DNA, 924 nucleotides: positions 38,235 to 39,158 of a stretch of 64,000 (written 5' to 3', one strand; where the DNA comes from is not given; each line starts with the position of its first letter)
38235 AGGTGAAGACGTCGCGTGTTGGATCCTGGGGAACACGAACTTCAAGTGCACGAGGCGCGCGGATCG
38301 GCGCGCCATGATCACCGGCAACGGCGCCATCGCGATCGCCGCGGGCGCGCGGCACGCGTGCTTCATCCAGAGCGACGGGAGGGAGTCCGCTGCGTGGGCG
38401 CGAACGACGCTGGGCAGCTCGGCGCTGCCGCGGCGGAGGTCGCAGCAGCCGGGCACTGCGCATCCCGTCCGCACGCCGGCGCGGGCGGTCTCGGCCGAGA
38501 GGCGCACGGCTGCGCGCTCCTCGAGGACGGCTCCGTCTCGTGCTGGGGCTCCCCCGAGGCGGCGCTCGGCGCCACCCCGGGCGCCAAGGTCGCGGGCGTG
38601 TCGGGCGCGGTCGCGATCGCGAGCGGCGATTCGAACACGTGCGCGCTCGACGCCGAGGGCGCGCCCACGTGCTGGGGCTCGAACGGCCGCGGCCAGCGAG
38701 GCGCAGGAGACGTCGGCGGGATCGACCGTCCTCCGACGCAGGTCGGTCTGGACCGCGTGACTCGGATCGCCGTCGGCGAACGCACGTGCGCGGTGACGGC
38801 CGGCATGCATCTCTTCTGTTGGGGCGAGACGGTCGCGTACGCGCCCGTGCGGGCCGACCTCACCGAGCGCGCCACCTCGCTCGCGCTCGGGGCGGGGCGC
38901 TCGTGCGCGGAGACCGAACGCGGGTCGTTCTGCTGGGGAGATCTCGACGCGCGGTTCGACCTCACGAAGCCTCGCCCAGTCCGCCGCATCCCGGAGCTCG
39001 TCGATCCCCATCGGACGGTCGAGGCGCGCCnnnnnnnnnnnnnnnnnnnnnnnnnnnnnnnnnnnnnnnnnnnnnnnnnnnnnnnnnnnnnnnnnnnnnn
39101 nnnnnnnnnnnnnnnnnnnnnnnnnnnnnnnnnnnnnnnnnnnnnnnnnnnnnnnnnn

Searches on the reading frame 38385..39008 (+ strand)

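Call 53: search_protein_families(library=pfam, proteins=[window:38385-39008:+], max_evalue=0.001)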
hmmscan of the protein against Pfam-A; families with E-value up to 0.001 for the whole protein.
seq(208 aa): 2 families
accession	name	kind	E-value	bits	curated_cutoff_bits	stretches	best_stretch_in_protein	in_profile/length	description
PF13540.12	RCC1_2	-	2.5e-15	56.2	22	2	76-104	2-30/30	Regulator of chromosome condensation (RCC1) repeat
PF25390.1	WD40_RLD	-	7.1e-14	52.3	150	1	2-148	3-168/363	RCC1-like domain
